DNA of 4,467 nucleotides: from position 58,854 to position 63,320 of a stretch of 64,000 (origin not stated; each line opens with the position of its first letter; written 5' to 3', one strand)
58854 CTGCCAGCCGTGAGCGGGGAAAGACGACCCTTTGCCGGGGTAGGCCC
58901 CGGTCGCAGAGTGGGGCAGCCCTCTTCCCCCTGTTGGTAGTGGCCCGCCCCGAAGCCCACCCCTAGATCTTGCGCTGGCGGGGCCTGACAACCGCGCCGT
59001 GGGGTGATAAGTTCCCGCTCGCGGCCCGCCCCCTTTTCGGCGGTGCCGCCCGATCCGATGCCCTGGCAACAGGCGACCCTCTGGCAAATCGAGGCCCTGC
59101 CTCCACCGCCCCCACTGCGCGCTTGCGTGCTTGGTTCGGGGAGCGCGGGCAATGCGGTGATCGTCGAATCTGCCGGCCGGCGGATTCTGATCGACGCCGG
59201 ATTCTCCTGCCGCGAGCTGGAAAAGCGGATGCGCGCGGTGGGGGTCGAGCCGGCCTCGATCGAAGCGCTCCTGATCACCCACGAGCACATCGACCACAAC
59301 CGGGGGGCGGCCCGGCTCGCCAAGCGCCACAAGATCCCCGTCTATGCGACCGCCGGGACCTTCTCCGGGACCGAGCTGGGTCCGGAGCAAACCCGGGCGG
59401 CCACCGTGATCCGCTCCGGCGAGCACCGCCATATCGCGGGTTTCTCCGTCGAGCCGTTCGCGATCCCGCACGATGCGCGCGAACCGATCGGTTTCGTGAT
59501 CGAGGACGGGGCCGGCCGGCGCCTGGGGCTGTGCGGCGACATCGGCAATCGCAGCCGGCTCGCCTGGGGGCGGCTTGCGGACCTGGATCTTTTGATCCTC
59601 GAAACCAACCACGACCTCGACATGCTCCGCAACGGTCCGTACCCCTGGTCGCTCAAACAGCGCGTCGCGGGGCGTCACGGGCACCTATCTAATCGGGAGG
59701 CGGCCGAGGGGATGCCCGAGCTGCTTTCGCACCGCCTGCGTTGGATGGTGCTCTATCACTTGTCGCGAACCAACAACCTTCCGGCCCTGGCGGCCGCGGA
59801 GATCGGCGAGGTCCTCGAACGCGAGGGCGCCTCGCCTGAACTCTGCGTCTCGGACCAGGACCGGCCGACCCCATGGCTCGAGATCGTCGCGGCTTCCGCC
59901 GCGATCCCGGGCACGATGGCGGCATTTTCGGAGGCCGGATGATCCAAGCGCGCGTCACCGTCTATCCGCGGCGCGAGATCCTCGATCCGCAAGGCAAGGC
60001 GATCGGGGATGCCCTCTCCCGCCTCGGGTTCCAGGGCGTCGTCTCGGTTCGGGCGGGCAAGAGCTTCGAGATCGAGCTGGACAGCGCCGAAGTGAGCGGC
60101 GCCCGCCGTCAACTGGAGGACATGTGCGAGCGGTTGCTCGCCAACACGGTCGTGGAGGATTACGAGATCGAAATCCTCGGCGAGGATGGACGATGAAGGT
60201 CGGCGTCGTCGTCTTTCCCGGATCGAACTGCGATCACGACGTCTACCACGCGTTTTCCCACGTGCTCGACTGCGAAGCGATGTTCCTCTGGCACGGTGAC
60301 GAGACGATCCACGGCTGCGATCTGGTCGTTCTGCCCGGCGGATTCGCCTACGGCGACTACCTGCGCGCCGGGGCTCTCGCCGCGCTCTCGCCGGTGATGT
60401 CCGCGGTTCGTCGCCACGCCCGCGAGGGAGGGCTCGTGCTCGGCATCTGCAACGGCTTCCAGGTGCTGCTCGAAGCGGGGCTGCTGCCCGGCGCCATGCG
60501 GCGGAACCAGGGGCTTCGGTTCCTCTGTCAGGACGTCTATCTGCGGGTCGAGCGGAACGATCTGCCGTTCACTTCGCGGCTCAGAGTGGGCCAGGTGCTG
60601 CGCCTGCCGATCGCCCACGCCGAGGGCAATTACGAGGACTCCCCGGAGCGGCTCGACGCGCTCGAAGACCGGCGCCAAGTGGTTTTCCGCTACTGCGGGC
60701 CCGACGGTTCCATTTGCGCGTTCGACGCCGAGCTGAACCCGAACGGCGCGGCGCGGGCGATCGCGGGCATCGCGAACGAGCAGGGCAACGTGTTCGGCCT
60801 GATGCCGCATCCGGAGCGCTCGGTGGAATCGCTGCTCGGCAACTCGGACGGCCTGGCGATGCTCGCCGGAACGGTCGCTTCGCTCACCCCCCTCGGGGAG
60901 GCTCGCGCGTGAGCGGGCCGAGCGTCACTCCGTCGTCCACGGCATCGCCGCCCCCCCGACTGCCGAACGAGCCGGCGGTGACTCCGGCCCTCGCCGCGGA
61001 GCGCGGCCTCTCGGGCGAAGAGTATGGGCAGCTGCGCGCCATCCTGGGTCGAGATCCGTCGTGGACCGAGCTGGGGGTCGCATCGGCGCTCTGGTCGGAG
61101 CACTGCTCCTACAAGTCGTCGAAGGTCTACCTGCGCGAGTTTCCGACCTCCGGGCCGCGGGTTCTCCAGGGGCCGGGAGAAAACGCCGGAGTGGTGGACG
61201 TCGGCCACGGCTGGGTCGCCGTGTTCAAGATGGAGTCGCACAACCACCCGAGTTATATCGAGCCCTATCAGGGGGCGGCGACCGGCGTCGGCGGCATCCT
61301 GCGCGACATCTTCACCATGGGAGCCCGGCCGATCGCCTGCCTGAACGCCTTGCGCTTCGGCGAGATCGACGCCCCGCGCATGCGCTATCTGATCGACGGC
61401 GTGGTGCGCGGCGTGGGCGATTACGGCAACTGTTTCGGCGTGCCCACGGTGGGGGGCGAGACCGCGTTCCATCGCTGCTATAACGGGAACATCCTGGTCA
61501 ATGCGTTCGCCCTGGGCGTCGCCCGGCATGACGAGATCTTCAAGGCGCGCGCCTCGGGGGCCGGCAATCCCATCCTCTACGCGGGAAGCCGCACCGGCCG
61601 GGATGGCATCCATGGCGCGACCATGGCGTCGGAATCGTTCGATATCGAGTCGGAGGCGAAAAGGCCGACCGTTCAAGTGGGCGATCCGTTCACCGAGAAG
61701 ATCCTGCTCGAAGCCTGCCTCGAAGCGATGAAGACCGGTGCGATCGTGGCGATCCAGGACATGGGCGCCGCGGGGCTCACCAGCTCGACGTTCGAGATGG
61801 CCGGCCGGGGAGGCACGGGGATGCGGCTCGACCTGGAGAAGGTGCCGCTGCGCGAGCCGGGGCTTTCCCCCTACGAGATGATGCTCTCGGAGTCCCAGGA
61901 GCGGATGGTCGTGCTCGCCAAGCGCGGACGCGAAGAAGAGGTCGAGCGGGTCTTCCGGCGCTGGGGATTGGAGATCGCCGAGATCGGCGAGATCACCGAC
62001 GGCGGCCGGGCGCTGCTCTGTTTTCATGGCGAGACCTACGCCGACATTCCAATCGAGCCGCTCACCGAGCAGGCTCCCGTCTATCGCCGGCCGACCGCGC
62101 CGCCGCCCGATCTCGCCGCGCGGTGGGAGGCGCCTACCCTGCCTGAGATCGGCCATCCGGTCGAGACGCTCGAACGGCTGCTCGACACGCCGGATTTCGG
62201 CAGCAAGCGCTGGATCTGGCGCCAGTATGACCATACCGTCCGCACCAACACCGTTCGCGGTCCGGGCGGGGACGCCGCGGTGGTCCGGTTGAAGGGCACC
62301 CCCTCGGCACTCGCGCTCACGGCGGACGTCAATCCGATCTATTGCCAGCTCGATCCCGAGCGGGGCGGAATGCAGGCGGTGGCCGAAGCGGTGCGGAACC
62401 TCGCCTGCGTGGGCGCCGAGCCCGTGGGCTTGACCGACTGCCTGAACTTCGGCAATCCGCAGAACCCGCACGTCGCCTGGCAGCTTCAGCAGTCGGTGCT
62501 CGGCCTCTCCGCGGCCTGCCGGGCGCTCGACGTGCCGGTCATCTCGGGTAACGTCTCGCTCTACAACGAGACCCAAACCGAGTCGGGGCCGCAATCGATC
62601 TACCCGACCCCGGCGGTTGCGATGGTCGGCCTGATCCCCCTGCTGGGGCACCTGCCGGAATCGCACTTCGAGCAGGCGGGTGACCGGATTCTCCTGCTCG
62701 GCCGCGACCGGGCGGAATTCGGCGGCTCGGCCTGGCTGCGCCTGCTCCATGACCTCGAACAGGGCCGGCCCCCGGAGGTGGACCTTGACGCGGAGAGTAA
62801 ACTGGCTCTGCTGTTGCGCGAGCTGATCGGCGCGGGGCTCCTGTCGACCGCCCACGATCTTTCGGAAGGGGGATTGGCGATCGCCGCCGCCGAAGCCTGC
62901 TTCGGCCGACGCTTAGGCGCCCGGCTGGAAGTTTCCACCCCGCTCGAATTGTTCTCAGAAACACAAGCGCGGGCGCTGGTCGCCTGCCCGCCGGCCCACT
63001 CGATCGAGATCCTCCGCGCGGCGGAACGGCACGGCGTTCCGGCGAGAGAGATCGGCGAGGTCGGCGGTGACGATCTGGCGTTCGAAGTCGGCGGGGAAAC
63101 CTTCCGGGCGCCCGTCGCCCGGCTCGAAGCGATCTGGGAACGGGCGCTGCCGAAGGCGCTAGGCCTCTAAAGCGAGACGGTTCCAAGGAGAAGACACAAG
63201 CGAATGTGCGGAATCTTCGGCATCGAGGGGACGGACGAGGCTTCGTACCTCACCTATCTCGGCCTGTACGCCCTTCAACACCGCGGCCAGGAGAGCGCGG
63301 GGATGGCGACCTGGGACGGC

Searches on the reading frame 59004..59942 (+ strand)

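Call 9: search_protein_families(library=pfam, proteins=[window:59004-59942:+], max_evalue=0.01)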
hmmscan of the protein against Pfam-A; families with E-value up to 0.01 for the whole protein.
window:59004-59942:+ (312 aa): 4 families
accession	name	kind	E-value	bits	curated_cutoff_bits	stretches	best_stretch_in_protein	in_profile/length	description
PF12706.13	Lactamase_B_2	-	4.1e-23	82.5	27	1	59-235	1-185/200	Beta-lactamase superfamily domain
PF00753.33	Lactamase_B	-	4.7e-17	63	22.7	1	47-191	4-161/196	Metallo-beta-lactamase superfamily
PF13483.12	Lactamase_B_3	-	4.4e-06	27.2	24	1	50-199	8-131/160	Beta-lactamase superfamily domain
PF23023.1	Anti-Pycsar_Apyc1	-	0.00085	19.3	50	1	50-112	21-80/250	Anti-Pycsar protein Apyc1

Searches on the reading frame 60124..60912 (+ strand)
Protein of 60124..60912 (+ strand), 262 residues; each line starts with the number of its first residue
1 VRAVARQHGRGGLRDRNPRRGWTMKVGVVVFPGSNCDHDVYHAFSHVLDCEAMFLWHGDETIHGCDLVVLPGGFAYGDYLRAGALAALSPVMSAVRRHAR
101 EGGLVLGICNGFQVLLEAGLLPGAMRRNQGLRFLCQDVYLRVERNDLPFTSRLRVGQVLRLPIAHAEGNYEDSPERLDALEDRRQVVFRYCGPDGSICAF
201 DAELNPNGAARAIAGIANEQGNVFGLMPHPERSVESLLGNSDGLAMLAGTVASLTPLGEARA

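Call 9: search_protein_families(library=pfam, proteins=[window:60124-60912:+], max_evalue=0.01)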
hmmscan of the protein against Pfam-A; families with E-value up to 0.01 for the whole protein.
window:60124-60912:+ (262 aa): 5 families
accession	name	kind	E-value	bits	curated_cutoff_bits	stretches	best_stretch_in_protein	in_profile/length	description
PF13507.12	GATase_5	-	5.1e-41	140.9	27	1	24-237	2-233/260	CobB/CobQ-like glutamine amidotransferase domain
PF07685.20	GATase_3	-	5e-08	33.2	27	1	58-118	33-91/196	CobB/CobQ-like glutamine amidotransferase domain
PF01965.30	DJ-1_PfpI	-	7.2e-08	32.9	26.6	1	65-123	62-115/165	DJ-1/PfpI family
PF00117.34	GATase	-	0.0029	17.7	22.8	1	55-119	27-89/190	Glutamine amidotransferase class-I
PF09825.15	BPL_N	-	0.0073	15.7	24.2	0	64-111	49-91/283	Biotin-protein ligase, N terminal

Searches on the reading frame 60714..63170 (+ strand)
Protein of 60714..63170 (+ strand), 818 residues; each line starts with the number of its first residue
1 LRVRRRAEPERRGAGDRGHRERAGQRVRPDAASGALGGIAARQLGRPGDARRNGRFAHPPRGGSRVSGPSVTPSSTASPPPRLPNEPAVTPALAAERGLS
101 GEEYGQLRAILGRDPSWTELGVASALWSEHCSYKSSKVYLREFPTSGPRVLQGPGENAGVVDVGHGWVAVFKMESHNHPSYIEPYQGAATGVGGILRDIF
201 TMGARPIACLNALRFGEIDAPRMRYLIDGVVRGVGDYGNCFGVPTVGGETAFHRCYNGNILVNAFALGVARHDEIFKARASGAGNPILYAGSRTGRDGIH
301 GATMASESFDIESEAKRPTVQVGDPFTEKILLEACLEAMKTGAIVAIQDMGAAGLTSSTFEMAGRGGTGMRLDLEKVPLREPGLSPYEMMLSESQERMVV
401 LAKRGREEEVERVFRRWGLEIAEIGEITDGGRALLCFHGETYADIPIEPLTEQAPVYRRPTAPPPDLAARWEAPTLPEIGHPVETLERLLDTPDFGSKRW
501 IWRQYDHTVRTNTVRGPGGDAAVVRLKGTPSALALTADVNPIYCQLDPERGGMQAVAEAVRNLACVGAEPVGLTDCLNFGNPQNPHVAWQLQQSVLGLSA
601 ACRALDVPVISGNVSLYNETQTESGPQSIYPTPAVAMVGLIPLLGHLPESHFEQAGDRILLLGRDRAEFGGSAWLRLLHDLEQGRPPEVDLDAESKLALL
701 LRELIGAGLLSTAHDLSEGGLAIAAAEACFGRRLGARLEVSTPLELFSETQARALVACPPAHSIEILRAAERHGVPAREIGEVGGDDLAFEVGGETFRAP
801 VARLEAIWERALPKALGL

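Call 9: search_protein_families(library=pfam, proteins=[window:60714-63170:+], max_evalue=0.01)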
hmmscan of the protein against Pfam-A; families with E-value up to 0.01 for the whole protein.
window:60714-63170:+ (818 aa): 3 families
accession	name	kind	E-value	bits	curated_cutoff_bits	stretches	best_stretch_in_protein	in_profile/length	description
PF02769.27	AIRS_C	-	1.7e-58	197.6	23.1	2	283-432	2-150/156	AIR synthase related protein, C-terminal domain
PF00586.29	AIRS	-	1.3e-56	190.2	24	2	155-270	1-112/112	AIR synthase related protein, N-terminal domain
PF18072.6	FGAR-AT_linker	-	8.7e-12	45.8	26.6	1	97-134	10-50/50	Formylglycinamide ribonucleotide amidotransferase linker domain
